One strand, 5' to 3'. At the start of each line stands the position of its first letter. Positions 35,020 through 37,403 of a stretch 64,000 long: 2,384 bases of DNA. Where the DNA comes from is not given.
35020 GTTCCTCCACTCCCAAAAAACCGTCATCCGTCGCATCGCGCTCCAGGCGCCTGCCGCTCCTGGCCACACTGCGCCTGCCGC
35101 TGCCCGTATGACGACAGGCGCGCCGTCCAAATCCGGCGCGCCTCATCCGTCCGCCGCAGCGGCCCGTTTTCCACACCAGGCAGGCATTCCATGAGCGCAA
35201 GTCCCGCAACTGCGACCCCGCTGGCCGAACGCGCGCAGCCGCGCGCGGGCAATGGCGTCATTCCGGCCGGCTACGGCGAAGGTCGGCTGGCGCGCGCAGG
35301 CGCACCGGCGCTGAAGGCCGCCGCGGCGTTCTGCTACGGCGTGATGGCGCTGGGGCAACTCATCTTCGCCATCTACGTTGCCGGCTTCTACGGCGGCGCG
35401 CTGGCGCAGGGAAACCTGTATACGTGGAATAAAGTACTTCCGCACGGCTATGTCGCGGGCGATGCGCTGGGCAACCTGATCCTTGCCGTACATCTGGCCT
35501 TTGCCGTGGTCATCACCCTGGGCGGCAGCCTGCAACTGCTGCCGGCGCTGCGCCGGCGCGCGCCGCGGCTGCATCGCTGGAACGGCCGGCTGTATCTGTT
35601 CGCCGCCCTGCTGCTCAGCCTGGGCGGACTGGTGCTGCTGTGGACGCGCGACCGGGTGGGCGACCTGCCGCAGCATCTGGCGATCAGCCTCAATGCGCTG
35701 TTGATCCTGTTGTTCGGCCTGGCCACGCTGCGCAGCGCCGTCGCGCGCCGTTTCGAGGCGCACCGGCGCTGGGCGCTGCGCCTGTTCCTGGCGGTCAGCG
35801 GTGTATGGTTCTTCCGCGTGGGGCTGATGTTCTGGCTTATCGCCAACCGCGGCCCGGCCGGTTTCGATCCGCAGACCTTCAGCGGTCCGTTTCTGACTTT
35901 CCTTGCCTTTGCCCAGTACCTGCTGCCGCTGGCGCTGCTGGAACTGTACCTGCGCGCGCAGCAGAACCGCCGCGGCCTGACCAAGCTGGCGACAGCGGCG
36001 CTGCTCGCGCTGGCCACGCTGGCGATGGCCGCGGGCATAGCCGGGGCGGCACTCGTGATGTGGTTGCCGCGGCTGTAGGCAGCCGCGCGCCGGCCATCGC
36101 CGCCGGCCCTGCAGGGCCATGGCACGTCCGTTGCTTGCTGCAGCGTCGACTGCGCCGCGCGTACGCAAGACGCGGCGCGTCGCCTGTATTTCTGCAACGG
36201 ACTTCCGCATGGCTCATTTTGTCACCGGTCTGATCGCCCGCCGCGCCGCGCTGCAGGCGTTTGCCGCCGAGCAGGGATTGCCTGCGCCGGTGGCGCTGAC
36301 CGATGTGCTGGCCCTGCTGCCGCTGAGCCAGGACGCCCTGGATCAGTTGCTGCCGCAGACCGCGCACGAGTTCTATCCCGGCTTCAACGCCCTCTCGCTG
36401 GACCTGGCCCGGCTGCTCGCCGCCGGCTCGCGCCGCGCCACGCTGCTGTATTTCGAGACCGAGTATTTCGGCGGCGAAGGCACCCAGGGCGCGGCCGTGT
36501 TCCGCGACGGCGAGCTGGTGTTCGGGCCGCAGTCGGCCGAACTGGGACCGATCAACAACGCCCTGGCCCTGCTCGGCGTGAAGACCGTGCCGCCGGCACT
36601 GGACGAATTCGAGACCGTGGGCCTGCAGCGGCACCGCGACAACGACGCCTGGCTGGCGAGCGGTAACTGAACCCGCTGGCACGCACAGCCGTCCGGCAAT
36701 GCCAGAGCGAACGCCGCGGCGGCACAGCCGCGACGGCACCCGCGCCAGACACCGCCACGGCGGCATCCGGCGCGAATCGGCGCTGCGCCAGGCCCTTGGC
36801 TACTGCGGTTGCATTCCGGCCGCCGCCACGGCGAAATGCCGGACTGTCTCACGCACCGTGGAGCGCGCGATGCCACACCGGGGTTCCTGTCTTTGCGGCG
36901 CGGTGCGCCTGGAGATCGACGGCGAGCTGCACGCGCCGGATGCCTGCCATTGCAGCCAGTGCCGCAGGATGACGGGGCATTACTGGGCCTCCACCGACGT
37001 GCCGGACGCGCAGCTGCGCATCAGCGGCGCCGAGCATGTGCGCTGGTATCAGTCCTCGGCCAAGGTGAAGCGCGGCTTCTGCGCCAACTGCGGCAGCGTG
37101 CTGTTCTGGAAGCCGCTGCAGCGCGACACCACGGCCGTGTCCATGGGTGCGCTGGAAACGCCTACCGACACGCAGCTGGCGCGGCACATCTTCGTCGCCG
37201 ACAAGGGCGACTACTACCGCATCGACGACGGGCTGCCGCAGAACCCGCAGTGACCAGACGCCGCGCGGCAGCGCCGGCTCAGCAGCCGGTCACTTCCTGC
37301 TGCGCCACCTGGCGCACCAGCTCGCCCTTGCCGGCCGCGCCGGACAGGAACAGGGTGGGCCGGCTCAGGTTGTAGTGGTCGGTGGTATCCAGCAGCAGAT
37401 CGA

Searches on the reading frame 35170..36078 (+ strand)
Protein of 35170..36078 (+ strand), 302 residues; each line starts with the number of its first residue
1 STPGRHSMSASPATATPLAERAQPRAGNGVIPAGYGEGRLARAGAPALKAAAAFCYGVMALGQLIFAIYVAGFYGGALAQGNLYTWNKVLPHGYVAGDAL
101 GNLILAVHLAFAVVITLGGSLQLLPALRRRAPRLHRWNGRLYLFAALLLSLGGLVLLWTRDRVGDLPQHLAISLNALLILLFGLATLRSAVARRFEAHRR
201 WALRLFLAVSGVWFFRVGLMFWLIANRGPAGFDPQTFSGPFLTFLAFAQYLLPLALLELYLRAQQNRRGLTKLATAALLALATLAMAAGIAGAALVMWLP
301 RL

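Call 53: search_protein_families(library=pfam, proteins=[window:35170-36078:+], max_evalue=0.001)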
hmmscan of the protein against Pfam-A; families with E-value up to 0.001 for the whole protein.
window:35170-36078:+ (302 aa): 1 family
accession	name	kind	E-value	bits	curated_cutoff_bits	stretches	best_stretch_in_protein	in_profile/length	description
PF10067.14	DUF2306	-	3.8e-13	50.3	31.6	1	106-224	2-118/147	Predicted membrane protein (DUF2306)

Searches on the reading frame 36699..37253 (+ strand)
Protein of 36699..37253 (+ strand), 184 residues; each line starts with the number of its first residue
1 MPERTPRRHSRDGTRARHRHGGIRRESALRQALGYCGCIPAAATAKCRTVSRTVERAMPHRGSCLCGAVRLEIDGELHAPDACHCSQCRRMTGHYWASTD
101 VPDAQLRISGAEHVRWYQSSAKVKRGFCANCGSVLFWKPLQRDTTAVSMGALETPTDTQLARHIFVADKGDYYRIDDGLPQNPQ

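Call 53: search_protein_families(library=pfam, proteins=[window:36699-37253:+], max_evalue=0.001)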
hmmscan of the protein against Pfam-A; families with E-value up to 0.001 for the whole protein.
window:36699-37253:+ (184 aa): 1 family
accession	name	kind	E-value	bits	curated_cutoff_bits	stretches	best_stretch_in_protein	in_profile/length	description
PF04828.22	GFA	-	8.3e-22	77.9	24.3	1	61-167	3-114/115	Glutathione-dependent formaldehyde-activating enzyme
